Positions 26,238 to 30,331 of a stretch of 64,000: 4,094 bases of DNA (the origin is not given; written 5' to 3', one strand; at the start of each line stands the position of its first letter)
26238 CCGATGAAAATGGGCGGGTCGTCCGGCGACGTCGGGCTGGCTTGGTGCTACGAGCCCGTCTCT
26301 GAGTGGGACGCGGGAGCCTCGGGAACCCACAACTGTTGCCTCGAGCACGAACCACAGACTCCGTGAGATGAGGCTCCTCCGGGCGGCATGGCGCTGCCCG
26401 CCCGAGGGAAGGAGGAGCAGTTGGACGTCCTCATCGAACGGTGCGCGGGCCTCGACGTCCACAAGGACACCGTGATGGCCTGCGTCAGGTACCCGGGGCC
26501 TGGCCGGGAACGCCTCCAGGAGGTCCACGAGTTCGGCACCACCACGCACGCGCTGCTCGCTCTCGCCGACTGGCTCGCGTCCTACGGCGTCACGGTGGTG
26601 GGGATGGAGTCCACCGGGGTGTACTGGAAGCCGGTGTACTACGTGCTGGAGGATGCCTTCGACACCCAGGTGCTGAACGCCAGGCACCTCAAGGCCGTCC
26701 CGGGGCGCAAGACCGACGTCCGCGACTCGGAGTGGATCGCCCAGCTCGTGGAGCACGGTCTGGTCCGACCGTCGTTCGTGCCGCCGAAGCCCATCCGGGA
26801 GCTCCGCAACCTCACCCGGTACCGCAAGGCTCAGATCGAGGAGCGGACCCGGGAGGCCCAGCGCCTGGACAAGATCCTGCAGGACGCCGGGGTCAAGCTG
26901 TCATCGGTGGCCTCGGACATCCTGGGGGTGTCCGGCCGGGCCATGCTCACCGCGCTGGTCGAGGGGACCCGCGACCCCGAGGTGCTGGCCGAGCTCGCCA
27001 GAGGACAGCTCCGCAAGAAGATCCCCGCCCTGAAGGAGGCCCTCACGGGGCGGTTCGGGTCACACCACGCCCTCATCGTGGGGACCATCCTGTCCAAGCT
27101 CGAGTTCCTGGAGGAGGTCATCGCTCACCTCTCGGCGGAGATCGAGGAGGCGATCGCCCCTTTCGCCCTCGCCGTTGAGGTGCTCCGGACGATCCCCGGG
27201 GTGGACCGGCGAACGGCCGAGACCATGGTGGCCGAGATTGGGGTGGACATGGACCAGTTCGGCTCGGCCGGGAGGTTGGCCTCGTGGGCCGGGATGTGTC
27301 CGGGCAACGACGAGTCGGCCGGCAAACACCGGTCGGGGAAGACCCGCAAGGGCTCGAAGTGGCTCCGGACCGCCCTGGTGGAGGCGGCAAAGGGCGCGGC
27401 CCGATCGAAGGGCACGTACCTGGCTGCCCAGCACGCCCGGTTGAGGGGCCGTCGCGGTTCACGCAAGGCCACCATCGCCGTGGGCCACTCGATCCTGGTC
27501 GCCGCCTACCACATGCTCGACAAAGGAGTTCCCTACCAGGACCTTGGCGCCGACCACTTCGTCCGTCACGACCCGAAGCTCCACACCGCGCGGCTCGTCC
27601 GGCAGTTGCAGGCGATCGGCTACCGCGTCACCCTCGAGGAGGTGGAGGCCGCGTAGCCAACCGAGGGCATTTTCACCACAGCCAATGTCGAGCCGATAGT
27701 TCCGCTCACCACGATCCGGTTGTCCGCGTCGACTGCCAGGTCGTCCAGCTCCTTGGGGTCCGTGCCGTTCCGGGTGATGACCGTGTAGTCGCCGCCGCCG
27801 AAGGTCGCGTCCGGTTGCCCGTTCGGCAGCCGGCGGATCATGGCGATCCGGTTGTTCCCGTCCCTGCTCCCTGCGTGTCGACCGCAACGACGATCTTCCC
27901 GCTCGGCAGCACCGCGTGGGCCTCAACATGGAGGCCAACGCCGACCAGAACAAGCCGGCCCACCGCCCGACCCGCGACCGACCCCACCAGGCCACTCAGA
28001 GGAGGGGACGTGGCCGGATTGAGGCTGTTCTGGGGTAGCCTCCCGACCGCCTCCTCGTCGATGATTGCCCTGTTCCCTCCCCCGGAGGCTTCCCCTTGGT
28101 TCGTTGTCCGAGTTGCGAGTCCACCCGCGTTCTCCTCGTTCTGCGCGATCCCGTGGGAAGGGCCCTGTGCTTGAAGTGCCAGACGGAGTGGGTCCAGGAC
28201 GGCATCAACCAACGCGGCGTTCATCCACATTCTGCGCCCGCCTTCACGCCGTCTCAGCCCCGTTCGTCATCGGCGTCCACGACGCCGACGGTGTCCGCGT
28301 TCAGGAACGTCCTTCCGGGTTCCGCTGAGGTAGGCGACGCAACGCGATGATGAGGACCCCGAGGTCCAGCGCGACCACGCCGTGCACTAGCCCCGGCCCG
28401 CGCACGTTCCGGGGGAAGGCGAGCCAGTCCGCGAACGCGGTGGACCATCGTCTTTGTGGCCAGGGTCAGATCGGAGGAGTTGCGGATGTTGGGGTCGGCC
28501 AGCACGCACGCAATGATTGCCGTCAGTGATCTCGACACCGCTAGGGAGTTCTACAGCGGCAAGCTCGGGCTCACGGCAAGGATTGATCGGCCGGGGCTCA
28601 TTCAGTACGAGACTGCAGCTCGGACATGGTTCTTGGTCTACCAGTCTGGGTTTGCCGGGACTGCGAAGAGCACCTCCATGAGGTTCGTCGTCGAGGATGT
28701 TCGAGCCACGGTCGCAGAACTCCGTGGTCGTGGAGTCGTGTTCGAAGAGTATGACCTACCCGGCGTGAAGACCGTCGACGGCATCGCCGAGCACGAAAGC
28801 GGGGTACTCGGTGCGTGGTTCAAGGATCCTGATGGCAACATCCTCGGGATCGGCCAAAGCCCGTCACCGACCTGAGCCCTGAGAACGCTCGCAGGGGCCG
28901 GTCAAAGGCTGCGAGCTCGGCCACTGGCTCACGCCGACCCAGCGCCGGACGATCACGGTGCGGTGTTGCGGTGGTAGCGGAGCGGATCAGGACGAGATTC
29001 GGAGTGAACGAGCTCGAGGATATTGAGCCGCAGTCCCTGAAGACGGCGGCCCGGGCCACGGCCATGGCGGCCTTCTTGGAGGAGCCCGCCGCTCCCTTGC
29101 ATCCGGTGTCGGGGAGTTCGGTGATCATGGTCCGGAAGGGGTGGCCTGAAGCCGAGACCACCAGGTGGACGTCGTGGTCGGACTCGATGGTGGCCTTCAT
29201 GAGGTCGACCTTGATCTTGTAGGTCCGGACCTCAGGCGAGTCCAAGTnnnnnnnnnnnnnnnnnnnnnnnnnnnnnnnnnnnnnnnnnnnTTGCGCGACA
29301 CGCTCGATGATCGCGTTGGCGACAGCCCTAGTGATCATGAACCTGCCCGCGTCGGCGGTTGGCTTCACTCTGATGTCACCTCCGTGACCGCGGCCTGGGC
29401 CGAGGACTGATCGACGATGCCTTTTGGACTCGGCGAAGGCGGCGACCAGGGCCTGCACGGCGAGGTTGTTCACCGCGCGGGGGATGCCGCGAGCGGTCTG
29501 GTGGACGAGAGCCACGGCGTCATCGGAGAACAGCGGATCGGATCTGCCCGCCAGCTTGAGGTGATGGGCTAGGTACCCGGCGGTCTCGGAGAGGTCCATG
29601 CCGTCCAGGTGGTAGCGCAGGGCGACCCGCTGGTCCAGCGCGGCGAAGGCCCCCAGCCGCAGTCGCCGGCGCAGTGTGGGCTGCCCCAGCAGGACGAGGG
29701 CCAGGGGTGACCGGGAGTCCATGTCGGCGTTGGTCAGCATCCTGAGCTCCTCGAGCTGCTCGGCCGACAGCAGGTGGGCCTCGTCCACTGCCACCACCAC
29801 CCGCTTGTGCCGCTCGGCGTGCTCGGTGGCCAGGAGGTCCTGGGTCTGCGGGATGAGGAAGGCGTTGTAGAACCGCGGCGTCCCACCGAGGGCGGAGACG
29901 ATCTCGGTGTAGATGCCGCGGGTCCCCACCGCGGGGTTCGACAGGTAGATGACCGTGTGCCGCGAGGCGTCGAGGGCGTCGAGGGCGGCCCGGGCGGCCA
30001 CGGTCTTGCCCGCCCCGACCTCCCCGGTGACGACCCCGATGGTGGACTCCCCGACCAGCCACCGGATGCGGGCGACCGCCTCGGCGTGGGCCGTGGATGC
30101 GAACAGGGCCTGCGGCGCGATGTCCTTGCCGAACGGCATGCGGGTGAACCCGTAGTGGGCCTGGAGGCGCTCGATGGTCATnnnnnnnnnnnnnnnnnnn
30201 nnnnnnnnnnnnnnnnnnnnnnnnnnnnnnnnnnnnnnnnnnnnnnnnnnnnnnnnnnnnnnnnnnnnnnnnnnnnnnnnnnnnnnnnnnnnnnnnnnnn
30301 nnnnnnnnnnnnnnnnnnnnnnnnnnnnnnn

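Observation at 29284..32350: Intact-looking 3,057-bp three-gene transposon inside a secreted-protein gene, with precise ends and a 5-bp target duplication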

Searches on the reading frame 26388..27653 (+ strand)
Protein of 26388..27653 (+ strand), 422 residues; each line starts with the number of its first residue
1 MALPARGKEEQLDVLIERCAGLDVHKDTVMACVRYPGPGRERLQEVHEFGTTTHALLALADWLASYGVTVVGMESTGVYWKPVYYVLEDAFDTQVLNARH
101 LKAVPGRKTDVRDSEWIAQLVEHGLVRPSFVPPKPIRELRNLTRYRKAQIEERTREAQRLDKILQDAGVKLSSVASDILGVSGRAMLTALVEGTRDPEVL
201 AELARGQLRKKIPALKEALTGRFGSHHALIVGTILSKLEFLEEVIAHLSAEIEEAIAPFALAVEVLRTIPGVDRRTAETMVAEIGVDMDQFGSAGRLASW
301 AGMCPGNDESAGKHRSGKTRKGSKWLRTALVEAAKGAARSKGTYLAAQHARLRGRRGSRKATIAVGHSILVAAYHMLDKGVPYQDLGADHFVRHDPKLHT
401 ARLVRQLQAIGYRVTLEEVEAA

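Call 85: search_protein_families(library=ncbifam, proteins=[window:26388-27653:+], max_evalue=0.001)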
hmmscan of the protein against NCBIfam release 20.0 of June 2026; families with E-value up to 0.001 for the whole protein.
window:26388-27653:+ (422 aa): 2 families
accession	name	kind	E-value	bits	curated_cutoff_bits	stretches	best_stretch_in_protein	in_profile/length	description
NF033542.1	transpos_IS110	equivalog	3.8e-80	269.6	140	1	19-381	1-342/343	IS110 family RNA-guided transposase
NF051857.1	transpos_IS110_2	equivalog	0.0001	21.6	180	0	19-125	2-116/393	IS110 family transposase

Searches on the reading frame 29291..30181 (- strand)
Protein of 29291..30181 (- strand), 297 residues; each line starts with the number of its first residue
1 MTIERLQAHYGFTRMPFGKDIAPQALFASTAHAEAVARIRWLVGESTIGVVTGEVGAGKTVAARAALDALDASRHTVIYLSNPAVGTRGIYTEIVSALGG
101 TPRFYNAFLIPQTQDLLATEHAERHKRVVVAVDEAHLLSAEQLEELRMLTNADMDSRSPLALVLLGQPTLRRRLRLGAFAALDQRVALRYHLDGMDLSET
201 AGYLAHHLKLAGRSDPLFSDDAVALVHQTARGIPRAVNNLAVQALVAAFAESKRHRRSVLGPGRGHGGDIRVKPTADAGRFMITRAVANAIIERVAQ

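Call 7: search_protein_families(library=pfam, proteins=[window:29291-30181:-], max_evalue=0.01)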
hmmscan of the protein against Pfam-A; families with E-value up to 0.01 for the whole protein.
window:29291-30181:- (297 aa): 6 families
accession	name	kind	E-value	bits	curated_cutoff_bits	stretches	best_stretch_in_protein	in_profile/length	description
PF13401.12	AAA_22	-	2.3e-24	86.6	27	1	47-174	6-130/130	AAA domain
PF09848.15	SLFN-g3_helicase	-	1.1e-06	28.6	24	1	48-142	3-95/354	Schlafen group 3, DNA/RNA helicase domain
PF13604.12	AAA_30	-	1.4e-05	25.4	27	1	45-150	17-112/191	AAA domain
PF25199.1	nSTAND_NTPase5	-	7.8e-05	23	34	1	43-142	38-112/145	Novel STAND NTPase 5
PF13191.12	AAA_16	-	0.00061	20.8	32.6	1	46-162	24-166/167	AAA ATPase domain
PF24883.2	NPHP3_N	-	0.0047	17.6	24.8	0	40-79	14-55/164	Nephrocystin 3, N-terminal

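Call 8: search_protein_families(library=ncbifam, proteins=[window:29291-30181:-], max_evalue=0.01)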
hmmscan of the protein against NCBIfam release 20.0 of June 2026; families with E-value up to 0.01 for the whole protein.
window:29291-30181:- (297 aa): 3 families
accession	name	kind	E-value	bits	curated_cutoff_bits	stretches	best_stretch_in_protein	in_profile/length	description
TIGR03015.1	pepcterm_ATPase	hypoth_equivalog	4.5e-47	160.7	324.5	1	7-255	3-253/269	XrtA/PEP-CTERM system-associated ATPase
NF003296.0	PRK04296.1-1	equivalog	0.00034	20.7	183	1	46-154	8-109/195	thymidine kinase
NF003300.0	PRK04296.1-5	equivalog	0.0034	17.2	195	1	74-150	29-105/194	thymidine kinase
